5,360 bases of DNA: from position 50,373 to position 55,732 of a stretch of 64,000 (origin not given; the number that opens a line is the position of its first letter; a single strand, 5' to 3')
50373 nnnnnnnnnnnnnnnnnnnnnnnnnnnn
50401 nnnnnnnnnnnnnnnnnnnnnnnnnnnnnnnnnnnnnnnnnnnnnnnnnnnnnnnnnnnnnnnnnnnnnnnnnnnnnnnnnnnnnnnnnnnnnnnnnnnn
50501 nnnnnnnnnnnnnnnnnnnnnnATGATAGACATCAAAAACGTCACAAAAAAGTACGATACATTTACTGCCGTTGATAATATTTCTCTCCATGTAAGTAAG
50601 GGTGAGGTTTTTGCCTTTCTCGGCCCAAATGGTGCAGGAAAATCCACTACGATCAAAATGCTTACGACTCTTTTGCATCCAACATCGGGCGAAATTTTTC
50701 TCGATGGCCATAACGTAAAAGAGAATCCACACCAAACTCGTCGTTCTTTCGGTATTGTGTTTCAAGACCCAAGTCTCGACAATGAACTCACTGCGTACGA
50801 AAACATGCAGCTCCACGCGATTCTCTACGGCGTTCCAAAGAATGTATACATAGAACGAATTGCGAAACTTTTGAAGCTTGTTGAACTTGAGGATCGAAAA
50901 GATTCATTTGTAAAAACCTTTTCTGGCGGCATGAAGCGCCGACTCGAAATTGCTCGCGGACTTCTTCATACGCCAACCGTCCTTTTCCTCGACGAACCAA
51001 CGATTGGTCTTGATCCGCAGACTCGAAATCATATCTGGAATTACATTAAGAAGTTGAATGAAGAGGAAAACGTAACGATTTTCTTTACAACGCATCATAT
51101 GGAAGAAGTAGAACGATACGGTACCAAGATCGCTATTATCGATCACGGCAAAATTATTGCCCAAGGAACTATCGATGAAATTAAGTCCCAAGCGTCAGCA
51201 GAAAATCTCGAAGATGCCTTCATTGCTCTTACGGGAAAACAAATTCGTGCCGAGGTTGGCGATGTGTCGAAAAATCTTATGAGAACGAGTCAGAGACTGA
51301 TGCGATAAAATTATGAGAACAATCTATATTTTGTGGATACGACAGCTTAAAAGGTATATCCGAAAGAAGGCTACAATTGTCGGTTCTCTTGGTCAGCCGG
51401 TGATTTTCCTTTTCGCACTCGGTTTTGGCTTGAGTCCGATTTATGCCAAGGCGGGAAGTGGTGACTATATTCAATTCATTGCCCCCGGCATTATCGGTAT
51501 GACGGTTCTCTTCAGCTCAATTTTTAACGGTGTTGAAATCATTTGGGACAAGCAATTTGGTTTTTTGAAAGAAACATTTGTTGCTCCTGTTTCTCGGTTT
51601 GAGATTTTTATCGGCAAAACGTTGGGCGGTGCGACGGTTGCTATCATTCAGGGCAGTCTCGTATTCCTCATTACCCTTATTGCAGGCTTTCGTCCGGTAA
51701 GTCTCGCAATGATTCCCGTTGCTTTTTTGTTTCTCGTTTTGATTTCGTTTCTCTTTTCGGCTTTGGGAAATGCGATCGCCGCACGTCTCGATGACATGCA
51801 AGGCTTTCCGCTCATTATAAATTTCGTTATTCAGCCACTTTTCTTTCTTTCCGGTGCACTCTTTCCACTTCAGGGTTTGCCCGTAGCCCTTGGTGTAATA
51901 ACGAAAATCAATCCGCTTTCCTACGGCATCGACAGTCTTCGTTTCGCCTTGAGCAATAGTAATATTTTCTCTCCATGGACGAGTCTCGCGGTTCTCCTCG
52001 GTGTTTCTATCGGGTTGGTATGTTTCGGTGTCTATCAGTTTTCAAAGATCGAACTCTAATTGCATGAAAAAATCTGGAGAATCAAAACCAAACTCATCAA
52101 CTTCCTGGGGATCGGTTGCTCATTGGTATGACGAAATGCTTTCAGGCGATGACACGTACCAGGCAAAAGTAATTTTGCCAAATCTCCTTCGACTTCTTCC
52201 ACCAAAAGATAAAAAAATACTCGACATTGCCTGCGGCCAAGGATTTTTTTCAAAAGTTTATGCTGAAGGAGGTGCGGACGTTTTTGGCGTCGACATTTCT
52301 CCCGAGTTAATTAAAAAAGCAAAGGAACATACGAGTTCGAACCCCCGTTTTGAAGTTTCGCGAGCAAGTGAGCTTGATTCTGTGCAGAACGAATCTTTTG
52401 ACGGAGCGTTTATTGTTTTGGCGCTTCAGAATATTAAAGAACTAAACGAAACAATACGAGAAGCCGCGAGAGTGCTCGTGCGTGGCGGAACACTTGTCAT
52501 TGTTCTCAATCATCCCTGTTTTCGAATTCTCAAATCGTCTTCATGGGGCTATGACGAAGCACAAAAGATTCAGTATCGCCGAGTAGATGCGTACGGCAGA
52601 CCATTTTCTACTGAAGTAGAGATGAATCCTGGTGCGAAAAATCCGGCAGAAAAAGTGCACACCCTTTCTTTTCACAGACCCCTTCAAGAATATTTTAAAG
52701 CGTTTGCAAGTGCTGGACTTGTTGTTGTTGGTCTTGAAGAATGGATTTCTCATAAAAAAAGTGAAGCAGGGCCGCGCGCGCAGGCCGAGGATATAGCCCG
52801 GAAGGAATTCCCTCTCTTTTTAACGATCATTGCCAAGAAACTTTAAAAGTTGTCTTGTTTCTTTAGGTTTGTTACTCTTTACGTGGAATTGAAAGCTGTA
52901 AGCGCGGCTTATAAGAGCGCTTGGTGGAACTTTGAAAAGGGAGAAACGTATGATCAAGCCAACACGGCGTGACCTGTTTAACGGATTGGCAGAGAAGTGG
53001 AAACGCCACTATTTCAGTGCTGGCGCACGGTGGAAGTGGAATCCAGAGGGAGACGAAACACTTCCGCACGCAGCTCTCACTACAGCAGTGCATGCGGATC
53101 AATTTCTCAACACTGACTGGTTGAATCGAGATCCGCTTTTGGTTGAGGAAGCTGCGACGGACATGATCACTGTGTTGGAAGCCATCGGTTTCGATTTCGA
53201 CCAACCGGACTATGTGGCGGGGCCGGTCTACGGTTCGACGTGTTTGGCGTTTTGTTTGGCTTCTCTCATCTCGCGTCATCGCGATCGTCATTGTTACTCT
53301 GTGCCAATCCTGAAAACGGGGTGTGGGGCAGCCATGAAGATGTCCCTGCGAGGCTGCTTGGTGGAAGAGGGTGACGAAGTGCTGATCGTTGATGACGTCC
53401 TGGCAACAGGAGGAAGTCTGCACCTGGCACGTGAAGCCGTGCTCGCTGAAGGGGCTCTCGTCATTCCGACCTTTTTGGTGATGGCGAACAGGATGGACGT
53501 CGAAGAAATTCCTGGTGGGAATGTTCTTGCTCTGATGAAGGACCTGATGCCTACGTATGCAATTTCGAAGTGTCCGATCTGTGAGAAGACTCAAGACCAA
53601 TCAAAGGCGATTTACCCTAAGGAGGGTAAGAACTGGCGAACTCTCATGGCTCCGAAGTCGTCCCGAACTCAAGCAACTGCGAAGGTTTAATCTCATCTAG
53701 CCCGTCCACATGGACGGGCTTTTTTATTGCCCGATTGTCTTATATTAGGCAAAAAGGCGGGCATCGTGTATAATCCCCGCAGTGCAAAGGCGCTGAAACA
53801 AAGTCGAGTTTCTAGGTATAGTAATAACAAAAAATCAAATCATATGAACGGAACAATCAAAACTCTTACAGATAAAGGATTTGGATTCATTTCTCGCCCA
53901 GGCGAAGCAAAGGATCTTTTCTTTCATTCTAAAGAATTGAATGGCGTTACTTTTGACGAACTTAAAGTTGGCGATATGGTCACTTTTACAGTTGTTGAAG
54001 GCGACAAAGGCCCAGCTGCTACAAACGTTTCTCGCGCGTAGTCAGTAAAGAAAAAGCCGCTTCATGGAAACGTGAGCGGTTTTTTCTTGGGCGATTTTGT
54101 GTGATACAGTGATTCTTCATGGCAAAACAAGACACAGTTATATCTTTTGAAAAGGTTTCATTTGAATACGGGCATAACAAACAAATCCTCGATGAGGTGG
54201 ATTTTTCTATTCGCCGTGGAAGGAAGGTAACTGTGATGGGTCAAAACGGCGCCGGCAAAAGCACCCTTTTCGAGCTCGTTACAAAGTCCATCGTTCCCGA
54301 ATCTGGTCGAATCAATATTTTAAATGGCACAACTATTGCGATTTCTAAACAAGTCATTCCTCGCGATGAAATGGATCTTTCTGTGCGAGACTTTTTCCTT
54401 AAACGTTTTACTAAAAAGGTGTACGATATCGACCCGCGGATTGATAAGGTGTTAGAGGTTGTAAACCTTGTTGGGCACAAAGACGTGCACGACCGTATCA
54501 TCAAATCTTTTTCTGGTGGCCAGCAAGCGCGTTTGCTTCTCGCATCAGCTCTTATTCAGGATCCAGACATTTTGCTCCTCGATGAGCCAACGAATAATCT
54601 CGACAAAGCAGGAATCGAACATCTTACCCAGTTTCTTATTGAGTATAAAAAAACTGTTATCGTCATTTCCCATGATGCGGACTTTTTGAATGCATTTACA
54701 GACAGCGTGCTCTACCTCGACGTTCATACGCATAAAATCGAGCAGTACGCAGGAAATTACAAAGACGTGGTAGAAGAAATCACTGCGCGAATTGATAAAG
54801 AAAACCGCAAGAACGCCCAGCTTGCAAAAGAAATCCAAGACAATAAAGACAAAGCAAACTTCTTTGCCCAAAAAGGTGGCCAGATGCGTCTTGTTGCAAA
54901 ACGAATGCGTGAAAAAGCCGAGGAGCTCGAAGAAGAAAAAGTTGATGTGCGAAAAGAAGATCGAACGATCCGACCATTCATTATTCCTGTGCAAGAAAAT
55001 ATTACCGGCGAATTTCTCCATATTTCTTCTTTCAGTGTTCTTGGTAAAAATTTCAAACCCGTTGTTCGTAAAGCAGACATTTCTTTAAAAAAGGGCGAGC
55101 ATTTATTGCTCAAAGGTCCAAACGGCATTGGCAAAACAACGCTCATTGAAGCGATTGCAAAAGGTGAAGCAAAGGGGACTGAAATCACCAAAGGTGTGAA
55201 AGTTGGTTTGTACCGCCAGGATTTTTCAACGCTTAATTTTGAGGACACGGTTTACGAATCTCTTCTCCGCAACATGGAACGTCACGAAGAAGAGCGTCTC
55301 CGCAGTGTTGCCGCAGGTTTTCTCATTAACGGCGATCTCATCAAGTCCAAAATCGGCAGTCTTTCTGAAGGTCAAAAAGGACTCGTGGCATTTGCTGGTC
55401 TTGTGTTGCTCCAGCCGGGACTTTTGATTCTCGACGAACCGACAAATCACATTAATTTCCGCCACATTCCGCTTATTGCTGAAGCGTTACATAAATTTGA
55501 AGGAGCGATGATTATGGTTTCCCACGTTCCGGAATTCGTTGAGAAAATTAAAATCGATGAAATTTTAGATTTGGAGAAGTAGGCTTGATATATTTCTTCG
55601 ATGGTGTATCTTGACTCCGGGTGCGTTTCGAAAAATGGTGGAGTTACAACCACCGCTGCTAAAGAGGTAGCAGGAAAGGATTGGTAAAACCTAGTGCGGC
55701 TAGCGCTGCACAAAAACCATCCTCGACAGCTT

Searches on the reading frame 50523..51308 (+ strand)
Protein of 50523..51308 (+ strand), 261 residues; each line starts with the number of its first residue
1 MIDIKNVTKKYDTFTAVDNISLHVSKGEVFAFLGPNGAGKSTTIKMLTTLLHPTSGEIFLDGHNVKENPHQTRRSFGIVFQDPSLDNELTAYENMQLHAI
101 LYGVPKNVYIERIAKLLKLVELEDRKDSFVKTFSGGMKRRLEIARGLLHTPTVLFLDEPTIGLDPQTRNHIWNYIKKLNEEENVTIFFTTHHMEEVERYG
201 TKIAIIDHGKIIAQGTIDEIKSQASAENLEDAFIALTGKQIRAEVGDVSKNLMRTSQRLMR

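Call 36: search_protein_families(library=pfam, max_evalue=0.001, proteins=[window:50523-51308:+])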
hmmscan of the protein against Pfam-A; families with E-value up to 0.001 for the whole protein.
window:50523-51308:+ (261 aa): 6 families
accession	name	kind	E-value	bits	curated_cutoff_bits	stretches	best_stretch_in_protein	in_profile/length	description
PF00005.33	ABC_tran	-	4e-38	131.6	25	1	18-160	2-136/137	ABC transporter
PF13304.12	AAA_21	-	6.3e-12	46.6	27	1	133-196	238-303/304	AAA domain, putative AbiEii toxin, Type IV TA system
PF13175.12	AAA_15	-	1.2e-07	32.1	32.1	0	152-191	330-369/374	AAA ATPase domain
PF03215.21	Rad17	-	6.7e-05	23.3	23.8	1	15-104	33-121/186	Rad17 P-loop domain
PF13555.12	AAA_29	-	0.0001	22.4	27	1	21-55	16-50/61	P-loop containing region of AAA domain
PF02463.25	SMC_N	-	0.00095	19.1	40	0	152-201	160-207/220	RecF/RecN/SMC N terminal domain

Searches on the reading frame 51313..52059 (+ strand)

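Call 36: search_protein_families(library=pfam, max_evalue=0.001, proteins=[window:51313-52059:+])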
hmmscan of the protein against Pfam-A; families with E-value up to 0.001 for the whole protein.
window:51313-52059:+ (248 aa): 2 families
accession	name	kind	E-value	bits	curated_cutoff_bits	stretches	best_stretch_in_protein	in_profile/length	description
PF01061.29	ABC2_membrane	-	1.5e-33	116.6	26.9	1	4-212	3-209/211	ABC-2 type transporter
PF12698.13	ABC2_membrane_3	-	5.2e-17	62.4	31.6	1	48-240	156-346/347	ABC-2 family transporter protein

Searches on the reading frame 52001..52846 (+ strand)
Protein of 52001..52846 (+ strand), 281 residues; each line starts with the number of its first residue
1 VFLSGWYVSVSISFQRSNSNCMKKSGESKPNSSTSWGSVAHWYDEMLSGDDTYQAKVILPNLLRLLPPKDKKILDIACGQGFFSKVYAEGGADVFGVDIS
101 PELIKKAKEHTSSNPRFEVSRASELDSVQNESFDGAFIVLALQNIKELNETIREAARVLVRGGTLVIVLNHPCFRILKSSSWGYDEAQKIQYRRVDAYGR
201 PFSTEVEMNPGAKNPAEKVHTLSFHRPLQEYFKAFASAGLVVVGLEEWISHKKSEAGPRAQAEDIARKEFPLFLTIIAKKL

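Call 36: search_protein_families(library=pfam, max_evalue=0.001, proteins=[window:52001-52846:+])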
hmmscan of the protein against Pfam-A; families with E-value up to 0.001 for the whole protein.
window:52001-52846:+ (281 aa): 7 families
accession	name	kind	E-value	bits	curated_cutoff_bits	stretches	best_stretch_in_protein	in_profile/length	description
PF08241.18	Methyltransf_11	-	6.7e-20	72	21.2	1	74-167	1-95/95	Methyltransferase domain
PF13847.12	Methyltransf_31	-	1.3e-17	64.3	27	1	69-167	3-109/145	Methyltransferase domain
PF13649.12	Methyltransf_25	-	2.1e-16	60.8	27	1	73-163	1-97/97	Methyltransferase domain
PF08242.18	Methyltransf_12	-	2.6e-12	47.7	30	1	74-165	1-98/98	Methyltransferase domain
PF13489.12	Methyltransf_23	-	1.6e-11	44.6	27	1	55-195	6-147/164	Methyltransferase domain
PF01209.24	Ubie_methyltran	-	3.4e-09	36.8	20.1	1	69-168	47-152/233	ubiE/COQ5 methyltransferase family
PF05175.20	MTS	-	1.7e-07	31.5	23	1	62-171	23-142/170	Methyltransferase small domain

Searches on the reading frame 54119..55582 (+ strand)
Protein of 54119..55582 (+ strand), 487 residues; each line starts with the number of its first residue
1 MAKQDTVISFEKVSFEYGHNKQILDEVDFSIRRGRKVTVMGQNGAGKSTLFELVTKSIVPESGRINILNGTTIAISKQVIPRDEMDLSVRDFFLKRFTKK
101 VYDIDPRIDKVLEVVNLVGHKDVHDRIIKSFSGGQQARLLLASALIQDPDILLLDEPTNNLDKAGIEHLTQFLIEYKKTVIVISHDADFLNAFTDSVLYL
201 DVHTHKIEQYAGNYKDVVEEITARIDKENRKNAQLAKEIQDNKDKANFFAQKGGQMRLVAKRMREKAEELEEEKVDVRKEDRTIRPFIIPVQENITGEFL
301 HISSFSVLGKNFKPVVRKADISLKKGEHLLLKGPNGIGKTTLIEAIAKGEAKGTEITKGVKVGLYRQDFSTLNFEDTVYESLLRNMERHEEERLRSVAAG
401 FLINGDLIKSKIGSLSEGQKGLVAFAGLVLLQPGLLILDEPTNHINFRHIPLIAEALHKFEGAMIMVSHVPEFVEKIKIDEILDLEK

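Call 7: search_protein_families(library=pfam, max_evalue=0.001, proteins=[window:54119-55582:+])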
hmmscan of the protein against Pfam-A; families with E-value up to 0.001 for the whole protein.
window:54119-55582:+ (487 aa): 19 families
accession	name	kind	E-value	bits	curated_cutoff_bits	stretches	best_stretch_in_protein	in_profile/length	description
PF00005.33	ABC_tran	-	3.1e-46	157.8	25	2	24-159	1-137/137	ABC transporter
PF13304.12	AAA_21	-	2.4e-21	77.5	27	2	393-473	216-302/304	AAA domain, putative AbiEii toxin, Type IV TA system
PF02463.25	SMC_N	-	1.1e-12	48.4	40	0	104-195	113-206/220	RecF/RecN/SMC N terminal domain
PF13555.12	AAA_29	-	2e-09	37.5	27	0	23-62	11-50/61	P-loop containing region of AAA domain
PF13191.12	AAA_16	-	6e-08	33.8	32.6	0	325-353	23-51/167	AAA ATPase domain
PF13476.12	AAA_23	-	5.7e-07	30.8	27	1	310-347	5-40/201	AAA domain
PF20720.3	nSTAND3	-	3.2e-06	27.4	27.2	0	316-349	7-40/155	Novel STAND NTPase 3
PF13401.12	AAA_22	-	3.7e-06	27.7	27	0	327-394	6-66/130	AAA domain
PF03193.22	RsgA_GTPase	-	4e-06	27.2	30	0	20-61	93-133/174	RsgA GTPase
PF05729.18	NACHT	-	5.7e-05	23.4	26.7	0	329-358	3-32/167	NACHT domain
PF02367.23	TsaE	-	0.00011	22.7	26.6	0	322-350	17-45/128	Threonylcarbamoyl adenosine biosynthesis protein TsaE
PF01926.29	MMR_HSR1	-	0.00012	22.6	21.9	0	36-119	1-55/113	50S ribosome-binding GTPase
PF00006.31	ATP-synt_ab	-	0.00013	22.1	29.5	0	322-352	10-40/213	ATP synthase alpha/beta family, nucleotide-binding domain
PF13173.12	AAA_14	-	0.00014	22.3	27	0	328-379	4-42/129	AAA domain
PF12775.13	AAA_7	-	0.00016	21.7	25.8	0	321-351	28-58/181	P-loop containing dynein motor region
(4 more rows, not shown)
